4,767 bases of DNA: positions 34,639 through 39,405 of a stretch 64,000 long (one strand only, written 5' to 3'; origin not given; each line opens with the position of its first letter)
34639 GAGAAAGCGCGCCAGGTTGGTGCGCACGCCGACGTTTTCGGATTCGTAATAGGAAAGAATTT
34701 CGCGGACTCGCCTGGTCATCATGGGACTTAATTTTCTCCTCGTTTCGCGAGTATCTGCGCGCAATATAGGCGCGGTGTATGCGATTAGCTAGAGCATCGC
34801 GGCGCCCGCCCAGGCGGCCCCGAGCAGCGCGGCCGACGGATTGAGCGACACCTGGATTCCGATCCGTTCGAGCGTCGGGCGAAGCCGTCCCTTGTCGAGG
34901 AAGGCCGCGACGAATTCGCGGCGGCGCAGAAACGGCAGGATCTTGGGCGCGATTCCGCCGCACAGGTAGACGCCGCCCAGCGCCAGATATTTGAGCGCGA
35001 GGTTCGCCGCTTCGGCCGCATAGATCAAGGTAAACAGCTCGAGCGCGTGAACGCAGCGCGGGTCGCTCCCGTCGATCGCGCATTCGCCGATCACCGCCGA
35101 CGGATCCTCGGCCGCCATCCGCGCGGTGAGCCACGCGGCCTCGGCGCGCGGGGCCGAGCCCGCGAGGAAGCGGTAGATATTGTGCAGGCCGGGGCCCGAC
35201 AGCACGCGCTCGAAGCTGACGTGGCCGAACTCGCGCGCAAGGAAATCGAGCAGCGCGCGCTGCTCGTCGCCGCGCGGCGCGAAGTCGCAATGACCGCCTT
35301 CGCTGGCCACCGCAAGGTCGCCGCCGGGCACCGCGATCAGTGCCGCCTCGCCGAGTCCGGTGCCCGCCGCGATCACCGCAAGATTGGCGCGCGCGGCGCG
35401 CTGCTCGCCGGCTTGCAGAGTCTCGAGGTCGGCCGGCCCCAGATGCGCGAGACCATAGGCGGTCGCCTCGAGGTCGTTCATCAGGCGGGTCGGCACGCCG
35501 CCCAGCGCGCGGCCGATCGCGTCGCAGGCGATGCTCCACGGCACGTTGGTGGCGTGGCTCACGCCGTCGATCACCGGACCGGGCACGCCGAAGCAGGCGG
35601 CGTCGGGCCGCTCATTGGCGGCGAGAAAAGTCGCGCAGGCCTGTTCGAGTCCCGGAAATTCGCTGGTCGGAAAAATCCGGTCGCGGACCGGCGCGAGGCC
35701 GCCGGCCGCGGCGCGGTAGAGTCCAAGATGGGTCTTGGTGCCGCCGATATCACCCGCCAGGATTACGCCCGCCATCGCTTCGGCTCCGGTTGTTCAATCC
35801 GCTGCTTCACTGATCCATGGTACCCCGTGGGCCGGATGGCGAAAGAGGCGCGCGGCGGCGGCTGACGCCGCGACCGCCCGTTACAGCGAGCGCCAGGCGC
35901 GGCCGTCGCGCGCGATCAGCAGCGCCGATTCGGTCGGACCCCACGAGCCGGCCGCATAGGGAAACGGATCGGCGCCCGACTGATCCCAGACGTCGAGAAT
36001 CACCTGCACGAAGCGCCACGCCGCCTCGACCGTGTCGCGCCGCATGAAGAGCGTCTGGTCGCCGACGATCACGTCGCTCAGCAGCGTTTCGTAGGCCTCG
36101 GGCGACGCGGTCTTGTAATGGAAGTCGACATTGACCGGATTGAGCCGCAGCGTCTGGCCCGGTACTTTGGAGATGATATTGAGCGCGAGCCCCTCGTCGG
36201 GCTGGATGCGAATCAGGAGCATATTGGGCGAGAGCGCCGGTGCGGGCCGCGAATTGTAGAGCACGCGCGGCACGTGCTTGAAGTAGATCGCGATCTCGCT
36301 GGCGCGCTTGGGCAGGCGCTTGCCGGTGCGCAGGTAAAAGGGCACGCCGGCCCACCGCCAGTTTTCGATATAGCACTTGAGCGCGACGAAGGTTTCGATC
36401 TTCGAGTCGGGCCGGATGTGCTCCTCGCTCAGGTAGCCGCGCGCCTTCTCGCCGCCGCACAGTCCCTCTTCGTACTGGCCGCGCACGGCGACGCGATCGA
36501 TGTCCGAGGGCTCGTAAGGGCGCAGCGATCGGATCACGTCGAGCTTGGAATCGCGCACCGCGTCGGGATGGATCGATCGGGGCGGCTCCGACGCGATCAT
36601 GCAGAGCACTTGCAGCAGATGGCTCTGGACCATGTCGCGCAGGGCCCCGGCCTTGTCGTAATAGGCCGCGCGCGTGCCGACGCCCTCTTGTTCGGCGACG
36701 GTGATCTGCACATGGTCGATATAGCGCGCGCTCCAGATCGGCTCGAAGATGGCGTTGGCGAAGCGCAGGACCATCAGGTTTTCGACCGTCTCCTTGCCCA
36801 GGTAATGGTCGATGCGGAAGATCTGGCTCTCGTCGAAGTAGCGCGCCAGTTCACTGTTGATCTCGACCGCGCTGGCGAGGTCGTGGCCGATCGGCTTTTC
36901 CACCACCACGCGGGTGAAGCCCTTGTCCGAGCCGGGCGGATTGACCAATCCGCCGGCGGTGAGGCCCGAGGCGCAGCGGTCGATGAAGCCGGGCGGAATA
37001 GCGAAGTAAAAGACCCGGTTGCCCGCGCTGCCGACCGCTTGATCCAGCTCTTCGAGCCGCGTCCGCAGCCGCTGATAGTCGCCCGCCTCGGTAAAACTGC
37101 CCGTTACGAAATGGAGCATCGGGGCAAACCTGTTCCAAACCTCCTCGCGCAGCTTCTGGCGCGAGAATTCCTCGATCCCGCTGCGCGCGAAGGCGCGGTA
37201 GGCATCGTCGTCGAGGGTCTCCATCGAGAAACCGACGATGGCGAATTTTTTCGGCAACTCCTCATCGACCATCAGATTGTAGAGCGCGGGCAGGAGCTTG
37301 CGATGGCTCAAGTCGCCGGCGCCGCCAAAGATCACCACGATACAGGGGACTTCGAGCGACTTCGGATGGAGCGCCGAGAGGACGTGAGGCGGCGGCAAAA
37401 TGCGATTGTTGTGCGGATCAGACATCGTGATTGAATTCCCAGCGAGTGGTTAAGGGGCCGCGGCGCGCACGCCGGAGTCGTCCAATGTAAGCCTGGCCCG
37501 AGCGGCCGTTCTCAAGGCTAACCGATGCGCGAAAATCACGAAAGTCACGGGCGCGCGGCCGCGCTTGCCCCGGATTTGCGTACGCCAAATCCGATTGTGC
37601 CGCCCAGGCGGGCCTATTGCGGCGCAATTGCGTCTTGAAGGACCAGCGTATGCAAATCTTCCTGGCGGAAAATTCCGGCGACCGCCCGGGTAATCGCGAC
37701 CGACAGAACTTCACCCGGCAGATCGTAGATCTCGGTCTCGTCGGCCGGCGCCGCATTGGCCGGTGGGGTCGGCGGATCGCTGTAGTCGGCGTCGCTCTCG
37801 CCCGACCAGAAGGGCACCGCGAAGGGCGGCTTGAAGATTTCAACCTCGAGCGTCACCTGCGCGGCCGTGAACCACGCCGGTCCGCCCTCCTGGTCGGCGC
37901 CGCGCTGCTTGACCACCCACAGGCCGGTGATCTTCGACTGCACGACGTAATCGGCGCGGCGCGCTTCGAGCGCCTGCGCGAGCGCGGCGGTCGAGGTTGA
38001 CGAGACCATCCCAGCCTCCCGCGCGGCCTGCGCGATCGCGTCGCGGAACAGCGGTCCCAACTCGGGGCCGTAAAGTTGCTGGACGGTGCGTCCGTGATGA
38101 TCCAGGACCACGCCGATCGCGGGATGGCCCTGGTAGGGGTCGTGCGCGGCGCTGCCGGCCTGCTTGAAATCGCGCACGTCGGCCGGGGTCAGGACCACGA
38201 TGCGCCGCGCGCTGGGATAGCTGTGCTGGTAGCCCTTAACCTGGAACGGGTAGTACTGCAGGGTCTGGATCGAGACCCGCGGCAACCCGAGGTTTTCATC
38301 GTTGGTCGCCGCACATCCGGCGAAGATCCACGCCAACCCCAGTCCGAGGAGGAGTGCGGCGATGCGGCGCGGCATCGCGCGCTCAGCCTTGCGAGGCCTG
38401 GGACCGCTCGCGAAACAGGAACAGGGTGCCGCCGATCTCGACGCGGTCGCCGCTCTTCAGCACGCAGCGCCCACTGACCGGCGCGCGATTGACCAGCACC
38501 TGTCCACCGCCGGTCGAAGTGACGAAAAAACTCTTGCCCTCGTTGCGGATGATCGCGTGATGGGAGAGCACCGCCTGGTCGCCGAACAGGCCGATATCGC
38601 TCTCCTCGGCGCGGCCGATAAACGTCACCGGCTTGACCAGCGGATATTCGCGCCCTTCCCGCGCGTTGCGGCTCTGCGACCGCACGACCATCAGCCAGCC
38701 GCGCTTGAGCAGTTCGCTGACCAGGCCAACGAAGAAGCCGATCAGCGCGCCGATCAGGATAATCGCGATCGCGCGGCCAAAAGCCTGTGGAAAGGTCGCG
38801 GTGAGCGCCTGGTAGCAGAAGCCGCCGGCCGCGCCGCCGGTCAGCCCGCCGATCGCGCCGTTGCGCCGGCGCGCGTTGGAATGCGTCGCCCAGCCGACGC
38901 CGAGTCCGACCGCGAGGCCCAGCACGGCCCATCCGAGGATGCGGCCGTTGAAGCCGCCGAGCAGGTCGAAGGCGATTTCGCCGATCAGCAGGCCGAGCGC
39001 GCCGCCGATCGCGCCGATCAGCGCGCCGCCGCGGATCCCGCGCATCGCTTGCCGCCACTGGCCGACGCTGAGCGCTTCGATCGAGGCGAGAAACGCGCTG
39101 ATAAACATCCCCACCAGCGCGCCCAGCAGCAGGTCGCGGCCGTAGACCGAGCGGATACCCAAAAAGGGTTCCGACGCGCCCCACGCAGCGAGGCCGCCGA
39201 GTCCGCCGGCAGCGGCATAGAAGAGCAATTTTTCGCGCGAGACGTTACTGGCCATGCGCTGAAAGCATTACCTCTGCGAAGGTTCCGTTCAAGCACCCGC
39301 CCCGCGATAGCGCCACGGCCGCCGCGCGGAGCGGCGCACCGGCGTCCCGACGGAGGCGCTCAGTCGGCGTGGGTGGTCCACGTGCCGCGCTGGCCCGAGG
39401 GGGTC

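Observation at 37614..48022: Seven-gene vWA-FHA-kinase-pseudokinase/PP2C-receptor kinase operon: candidate undescribed phospho-signalling system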

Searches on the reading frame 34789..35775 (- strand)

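Call 8: search_protein_families(library=pfam, proteins=[window:34789-35775:-], max_evalue=0.001)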
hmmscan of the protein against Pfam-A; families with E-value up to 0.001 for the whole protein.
window:34789-35775:- (328 aa): 1 family
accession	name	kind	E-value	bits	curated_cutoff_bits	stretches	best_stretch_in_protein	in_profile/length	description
PF02685.22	Glucokinase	-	5.6e-93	311.8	22.1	1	6-323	1-310/314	Glucokinase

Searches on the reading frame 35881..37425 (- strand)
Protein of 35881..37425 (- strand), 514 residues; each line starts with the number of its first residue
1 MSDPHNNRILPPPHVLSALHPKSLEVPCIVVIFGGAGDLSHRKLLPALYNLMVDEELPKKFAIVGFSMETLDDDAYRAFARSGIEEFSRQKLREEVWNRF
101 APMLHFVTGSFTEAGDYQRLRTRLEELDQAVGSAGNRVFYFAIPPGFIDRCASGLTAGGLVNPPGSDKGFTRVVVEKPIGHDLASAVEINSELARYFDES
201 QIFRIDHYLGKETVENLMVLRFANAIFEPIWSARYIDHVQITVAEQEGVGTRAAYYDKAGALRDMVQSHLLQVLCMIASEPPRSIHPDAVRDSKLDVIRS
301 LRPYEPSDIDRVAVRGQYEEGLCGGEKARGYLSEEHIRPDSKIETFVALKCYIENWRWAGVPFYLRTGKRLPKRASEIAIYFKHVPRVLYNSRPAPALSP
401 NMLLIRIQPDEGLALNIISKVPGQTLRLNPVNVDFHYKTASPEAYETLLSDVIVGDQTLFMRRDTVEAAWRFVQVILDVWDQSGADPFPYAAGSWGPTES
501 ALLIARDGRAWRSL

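Call 8: search_protein_families(library=pfam, proteins=[window:35881-37425:-], max_evalue=0.001)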
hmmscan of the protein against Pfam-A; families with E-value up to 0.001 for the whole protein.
window:35881-37425:- (514 aa): 2 families
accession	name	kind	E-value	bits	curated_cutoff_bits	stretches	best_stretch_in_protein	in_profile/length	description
PF02781.21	G6PD_C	-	2.5e-117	391.6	27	1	218-512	1-296/296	Glucose-6-phosphate dehydrogenase, C-terminal domain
PF00479.28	G6PD_N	-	9.4e-60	202.8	22.1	1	31-216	1-183/183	Glucose-6-phosphate dehydrogenase, NAD binding domain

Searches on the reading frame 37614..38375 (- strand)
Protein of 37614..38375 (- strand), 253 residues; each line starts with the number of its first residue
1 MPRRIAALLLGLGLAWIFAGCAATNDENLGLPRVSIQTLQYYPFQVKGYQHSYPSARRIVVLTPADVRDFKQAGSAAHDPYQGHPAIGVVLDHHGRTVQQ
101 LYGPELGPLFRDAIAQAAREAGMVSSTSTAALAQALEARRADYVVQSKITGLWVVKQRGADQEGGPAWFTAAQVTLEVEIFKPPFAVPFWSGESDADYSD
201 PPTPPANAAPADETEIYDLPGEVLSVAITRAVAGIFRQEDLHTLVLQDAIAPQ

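Call 4: search_protein_families(library=pfam, proteins=[window:37614-38375:-], max_evalue=0.01)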
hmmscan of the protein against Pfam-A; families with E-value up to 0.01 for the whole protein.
window:37614-38375:- (253 aa): 0 families

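Call 5: search_protein_families(library=padloc, proteins=[window:37614-38375:-], max_evalue=0.01)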
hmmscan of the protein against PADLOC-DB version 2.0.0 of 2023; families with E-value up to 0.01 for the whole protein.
window:37614-38375:- (253 aa): 0 families

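Call 18: search_protein_families(library=ncbifam, proteins=[window:37614-38375:-], max_evalue=0.01)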
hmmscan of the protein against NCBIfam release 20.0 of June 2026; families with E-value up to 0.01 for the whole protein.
window:37614-38375:- (253 aa): 0 families

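Call 39: search_solved_structures(query=window:37614-38375:-, max_evalue=1)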
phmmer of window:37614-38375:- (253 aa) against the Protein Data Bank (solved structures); distinct sequences matched with E-value up to 1: 1.
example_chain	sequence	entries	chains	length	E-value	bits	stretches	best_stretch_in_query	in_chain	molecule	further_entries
2evr_A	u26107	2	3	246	0.011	18.7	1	163-226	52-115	COG0791: Cell wall-associated hydrolases (invasion-associated proteins)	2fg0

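Call 54: find_homologous_proteins(query=window:37614-38375:-)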
Query window:37614-38375:- (253 aa): 279 proteins with E <= 0.001 among 8000 candidates; the best 120 are listed.
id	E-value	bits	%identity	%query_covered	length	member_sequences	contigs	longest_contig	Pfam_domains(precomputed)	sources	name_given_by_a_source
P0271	5.0e-156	536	94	100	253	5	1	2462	-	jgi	jgi:hypothetical protein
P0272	7.1e-129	447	78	97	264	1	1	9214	-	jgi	jgi:hypothetical protein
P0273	3.2e-107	376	70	95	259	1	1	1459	-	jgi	jgi:hypothetical protein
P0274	9.9e-106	371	67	96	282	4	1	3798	-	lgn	-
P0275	2.8e-105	370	67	96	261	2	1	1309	-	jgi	jgi:hypothetical protein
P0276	1.0e-104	368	68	95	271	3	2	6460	-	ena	-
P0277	2.8e-104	366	68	96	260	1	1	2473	-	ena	-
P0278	6.7e-104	365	69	94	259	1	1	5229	-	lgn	-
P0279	9.5e-104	365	68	92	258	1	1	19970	-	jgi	jgi:hypothetical protein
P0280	1.1e-103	364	68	98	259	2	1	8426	-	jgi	jgi:hypothetical protein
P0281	1.9e-103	364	68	95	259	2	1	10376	-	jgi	jgi:hypothetical protein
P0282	2.3e-103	363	66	96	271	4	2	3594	-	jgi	jgi:hypothetical protein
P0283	3.0e-103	363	69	95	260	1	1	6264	-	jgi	jgi:hypothetical protein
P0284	4.1e-103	362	69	95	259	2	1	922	-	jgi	jgi:hypothetical protein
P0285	8.2e-103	361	66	97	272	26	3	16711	-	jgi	-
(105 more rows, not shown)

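Call 66: predict_structure(alignment_id=A4)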
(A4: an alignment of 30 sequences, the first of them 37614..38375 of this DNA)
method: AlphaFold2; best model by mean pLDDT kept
length: 253 residues; sequences in the alignment: 30
mean_pLDDT: 86.9   pTM: 0.82
mean pLDDT of the five models: 86.9, 86.9, 86.2, 85.5, 74.6
residues with pLDDT >= 90: 163; 70-90: 54; 50-70: 14; < 50: 22
segments of 3 or more residues with pLDDT < 50: 1-14, 18-20, 22-25
pLDDT, mean of each block of 10 residues (from residue 1): 44 49 60 96 88 91 96 84 97 92 98 98 96 96 98 93 83 98 97 96 74 79 97 96 87 57
secondary structure, 60 per line:
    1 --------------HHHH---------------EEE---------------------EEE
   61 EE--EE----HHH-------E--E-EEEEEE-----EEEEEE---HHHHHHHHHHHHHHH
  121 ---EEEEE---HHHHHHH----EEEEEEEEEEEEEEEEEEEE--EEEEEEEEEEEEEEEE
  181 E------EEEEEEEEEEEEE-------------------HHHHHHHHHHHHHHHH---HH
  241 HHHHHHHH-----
elements in order: H15-18 E34-36 E58-62 E86-91 E97-102 H106-120 E124-128 H132-138 E143-162 E165-181 E188-200 H220-235 H239-248

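Call 69: fold_search(model_id=the predicted structure, library=pdb)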
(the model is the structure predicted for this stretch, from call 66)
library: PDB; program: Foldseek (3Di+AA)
matches with E <= 10: 742; with E <= 0.001: 43
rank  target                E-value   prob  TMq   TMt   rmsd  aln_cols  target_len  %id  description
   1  8z5n_0                1.5e-06  1.00  0.38  0.29   9.1       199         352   14  Cryo-EM structure of the LPHT ring (released 2025-10-22)
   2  2iqi_B                1.7e-06  1.00  0.43  0.61   7.3       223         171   10  Crystal structure of protein XCC0632 from Xanthomonas campestris, Pfam DUF330 (released 2006-11-07)
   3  4uv2_F                2.2e-06  1.00  0.40  0.42   9.6       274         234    7  Structure of the curli transport lipoprotein CsgG in a non-lipidated, pre-pore conformation (released 2014-09-24)
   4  2iqi_F                3.4e-06  1.00  0.43  0.60   8.2       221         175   11  Crystal structure of protein XCC0632 from Xanthomonas campestris, Pfam DUF330 (released 2006-11-07)
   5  4uv2_D                3.6e-06  1.00  0.39  0.42  10.0       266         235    8  Structure of the curli transport lipoprotein CsgG in a non-lipidated, pre-pore conformation (released 2014-09-24)
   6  2iqi_G                1.1e-05  1.00  0.45  0.63   7.0       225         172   10  Crystal structure of protein XCC0632 from Xanthomonas campestris, Pfam DUF330 (released 2006-11-07)
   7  2i9i                  1.3e-05  1.00  0.31  0.35  11.2       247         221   11  Crystal Structure of Helicobacter pylori protein HP0492 (released 2006-09-26)
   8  4uv2_A                1.5e-05  1.00  0.39  0.42   9.6       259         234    7  Structure of the curli transport lipoprotein CsgG in a non-lipidated, pre-pore conformation (released 2014-09-24)
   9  4uv2_B                1.5e-05  1.00  0.38  0.40  10.5       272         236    9  Structure of the curli transport lipoprotein CsgG in a non-lipidated, pre-pore conformation (released 2014-09-24)
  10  3w1e                  2.6e-05  1.00  0.39  0.29   9.1       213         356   13  Structure of FlgT, a flagellar basal body component protein (released 2013-04-03)
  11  3bgh_B                3.1e-05  1.00  0.39  0.49   7.0       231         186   11  Crystal structure of putative neuraminyllactose-binding hemagglutinin homolog from Helicobacter pylori (released 2007-12-11)
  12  4uv2_N                3.5e-05  1.00  0.38  0.40   9.3       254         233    9  Structure of the curli transport lipoprotein CsgG in a non-lipidated, pre-pore conformation (released 2014-09-24)
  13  3bgh_A                3.8e-05  1.00  0.40  0.50   7.1       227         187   11  Crystal structure of putative neuraminyllactose-binding hemagglutinin homolog from Helicobacter pylori (released 2007-12-11)
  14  4uv2_I                4.0e-05  1.00  0.40  0.43   8.4       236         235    8  Structure of the curli transport lipoprotein CsgG in a non-lipidated, pre-pore conformation (released 2014-09-24)
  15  7rxu                  4.5e-05  1.00  0.33  0.53   6.2       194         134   10  Crystal structure of Cj1090c (released 2022-08-31)
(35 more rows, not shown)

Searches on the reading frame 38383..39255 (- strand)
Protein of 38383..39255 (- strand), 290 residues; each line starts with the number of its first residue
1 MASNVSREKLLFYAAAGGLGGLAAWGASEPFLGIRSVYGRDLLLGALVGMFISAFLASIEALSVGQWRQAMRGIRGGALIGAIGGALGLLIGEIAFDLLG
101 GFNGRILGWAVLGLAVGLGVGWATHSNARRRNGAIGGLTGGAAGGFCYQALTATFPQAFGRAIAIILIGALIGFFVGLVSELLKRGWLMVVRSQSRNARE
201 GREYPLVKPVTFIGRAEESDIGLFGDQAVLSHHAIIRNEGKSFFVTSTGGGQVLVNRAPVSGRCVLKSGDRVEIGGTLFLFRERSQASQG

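Call 4: search_protein_families(library=pfam, proteins=[window:38383-39255:-], max_evalue=0.01)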
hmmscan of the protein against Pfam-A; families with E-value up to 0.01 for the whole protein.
window:38383-39255:- (290 aa): 2 families
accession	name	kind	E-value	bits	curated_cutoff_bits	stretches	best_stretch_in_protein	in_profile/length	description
PF16697.10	Yop-YscD_cpl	-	1.8e-09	38.1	33.2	1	200-283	8-92/94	Inner membrane component of T3SS, cytoplasmic domain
PF00498.31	FHA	-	1.4e-08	35.5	20.7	1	212-275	2-67/67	FHA domain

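Call 5: search_protein_families(library=padloc, proteins=[window:38383-39255:-], max_evalue=0.01)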
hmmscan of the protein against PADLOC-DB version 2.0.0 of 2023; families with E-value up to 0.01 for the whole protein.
window:38383-39255:- (290 aa): 0 families

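Call 18: search_protein_families(library=ncbifam, proteins=[window:38383-39255:-], max_evalue=0.01)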
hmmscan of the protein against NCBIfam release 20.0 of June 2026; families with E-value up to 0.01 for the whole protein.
window:38383-39255:- (290 aa): 4 families
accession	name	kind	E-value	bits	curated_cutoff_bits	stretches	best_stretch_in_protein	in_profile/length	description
NF041660.2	oxygluDhInhib_OdhI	equivalog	2.4e-07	30.7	200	1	188-276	38-122/130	oxoglutarate dehydrogenase inhibitor Odhl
NF049868.1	FhaB_Rv0019c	equivalog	4.8e-05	23.5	125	1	198-279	75-156/158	FHA domain-containing protein FhaB/FipA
TIGR03354.1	VI_FHA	hypoth_equivalog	6e-05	23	120.25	1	212-275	27-95/420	type VI secretion system-associated FHA domain protein TagH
NF052573.1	HisKinEspAMyxo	equivalog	0.0002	19.6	1400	1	189-287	26-125/755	serine histidine kinase EspA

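Call 85: search_solved_structures(query=window:38383-39255:-, max_evalue=0.1)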
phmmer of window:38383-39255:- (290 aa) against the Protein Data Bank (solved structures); distinct sequences matched with E-value up to 0.1: 13.
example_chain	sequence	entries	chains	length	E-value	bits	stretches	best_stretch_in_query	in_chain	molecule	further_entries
6i2q_B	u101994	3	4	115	3e-07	33.8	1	191-281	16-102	Glycogen accumulation regulator GarA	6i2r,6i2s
8p5r_G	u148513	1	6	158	4.6e-07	33.1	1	186-281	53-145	Glycogen accumulation regulator GarA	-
2kkl_A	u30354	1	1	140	1e-05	28.7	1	190-281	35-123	Uncharacterized protein Mb1858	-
2kfu_A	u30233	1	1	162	1.5e-05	28.2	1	190-281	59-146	Rv1827 pThr 22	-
6i2p_D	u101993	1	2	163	1.5e-05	28.2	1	190-281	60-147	Glycogen accumulation regulator GarA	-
7rj3_A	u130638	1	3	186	2.1e-05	27.7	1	190-281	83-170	Glycogen accumulation regulator GarA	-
2kb3_A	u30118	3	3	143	4.9e-05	26.5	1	186-281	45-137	Oxoglutarate dehydrogenase inhibitor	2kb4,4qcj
8p5x_G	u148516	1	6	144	5e-05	26.5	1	186-281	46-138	Oxoglutarate dehydrogenase inhibitor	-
6hc0_B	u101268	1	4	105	6.6e-05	26.1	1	200-285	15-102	GGDEF domain protein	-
6hc1_A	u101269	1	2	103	8.4e-05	25.7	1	200-284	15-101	GGDEF domain protein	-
2fez_A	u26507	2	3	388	0.00051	23.1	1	198-282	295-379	Probable regulatory protein embR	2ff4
6hbz_A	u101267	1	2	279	0.00061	22.9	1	201-285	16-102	GGDEF domain protein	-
3fm8_A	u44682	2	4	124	0.076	16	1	207-279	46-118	Kinesin-like protein KIF13B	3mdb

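Call 86: find_homologous_proteins(query=window:38383-39255:-, region=1-195)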
Query window:38383-39255:-, residues 1-195 (195 aa): 367 proteins with E <= 0.001 among 8000 candidates; the best 120 are listed.
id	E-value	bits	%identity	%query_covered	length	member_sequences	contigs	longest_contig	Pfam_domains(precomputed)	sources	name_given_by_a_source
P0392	2.1e-111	389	100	100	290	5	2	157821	PF00498.32,PF16697.11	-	-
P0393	6.5e-98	345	88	100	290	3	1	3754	PF00498.32,PF16697.11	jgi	-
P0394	8.2e-98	344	88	100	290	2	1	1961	PF00498.32,PF16697.11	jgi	jgi:hypothetical protein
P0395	8.8e-98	344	88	100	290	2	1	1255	PF00498.32,PF16697.11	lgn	-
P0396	1.1e-97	344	89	100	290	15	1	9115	PF00498.32,PF16697.11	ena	-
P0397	2.4e-97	343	85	100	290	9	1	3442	PF00498.32,PF16697.11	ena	-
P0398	5.2e-97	342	88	100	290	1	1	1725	PF00498.32,PF16697.11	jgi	jgi:hypothetical protein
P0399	6.4e-97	341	88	100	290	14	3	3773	PF00498.32,PF16697.11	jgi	jgi:hypothetical protein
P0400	6.6e-97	341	88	100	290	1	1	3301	PF00498.32,PF16697.11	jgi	jgi:Inner membrane component of T3SS, cytoplasmic domain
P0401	7.1e-97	341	88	100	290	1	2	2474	PF00498.32,PF16697.11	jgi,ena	jgi:Inner membrane component of T3SS, cytoplasmic domain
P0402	7.5e-97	341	88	100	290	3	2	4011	PF00498.32,PF16697.11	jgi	jgi:type III secretion system (T3SS) inner membrane Yop/YscD-like protein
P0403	9.1e-97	341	86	100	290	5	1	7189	PF00498.32,PF16697.11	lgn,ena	-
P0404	1.2e-96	341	88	100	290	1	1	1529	PF00498.32,PF16697.11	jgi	jgi:hypothetical protein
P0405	1.5e-96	340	88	100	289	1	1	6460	PF00498.32,PF16697.11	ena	-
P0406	1.8e-96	340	88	100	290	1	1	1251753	PF00498.32,PF16697.11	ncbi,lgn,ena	-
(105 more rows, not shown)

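Call 87: find_encoding_contigs(protein=P0406, flank=10000, max_places=2)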
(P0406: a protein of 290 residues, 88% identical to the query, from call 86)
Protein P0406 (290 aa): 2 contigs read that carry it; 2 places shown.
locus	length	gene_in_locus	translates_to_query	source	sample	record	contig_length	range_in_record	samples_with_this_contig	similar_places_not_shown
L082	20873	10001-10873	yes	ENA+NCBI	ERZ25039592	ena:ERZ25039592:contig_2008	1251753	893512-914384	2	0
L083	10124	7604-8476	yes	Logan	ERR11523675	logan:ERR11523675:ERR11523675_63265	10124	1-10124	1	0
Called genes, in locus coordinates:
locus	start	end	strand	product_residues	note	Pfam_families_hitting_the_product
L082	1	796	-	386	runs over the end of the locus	PF00989:PAS, PF08448:PAS_4, PF13188:PAS_8 (faint), PF13426:PAS_9, PF00072:Response_reg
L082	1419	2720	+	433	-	PF00092:VWA, PF13519:VWA_2, PF13768:VWA_3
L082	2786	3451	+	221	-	PF16697:Yop-YscD_cpl (weak), PF00498:FHA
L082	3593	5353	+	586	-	PF00069:Pkinase, PF07714:PK_Tyr_Ser-Thr, PF01636:APH (faint), PF03109:ABC1 (weak), PF00498:FHA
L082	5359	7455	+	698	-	PF13240:Zn_Ribbon_1 (weak), PF00069:Pkinase, PF00481:PP2C, PF13672:PP2C_2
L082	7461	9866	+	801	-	PF00069:Pkinase, PF07714:PK_Tyr_Ser-Thr, PF03109:ABC1 (weak)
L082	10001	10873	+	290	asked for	PF16697:Yop-YscD_cpl, PF00498:FHA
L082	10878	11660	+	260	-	-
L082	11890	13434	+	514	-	PF00479:G6PD_N, PF02781:G6PD_C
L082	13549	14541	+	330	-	PF02685:Glucokinase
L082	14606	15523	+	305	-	PF01791:DeoC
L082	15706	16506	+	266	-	PF00378:ECH_1, PF16113:ECH_2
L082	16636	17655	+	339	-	PF08240:ADH_N, PF16912:Glu_dehyd_C (weak), PF00107:ADH_zinc_N, PF13602:ADH_zinc_N_2 (weak)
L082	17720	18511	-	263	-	PF09948:PpoB2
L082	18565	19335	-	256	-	PF05988:DUF899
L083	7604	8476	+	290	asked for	PF16697:Yop-YscD_cpl, PF00498:FHA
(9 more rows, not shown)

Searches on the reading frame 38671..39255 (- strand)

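Call 70: search_protein_families(library=pfam, proteins=[window:38671-39255:-], max_evalue=5)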
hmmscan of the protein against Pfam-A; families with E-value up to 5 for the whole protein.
window:38671-39255:- (195 aa): 2 families
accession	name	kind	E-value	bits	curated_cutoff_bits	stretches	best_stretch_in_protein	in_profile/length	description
PF13373.11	Dsc3_C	-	0.19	12.4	25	1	158-182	90-114/145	DSC E3 ubiquitin ligase complex subunit 3, C-terminal domain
PF01899.21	MNHE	-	3.3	7.9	27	0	40-62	16-37/145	Na+/H+ ion antiporter subunit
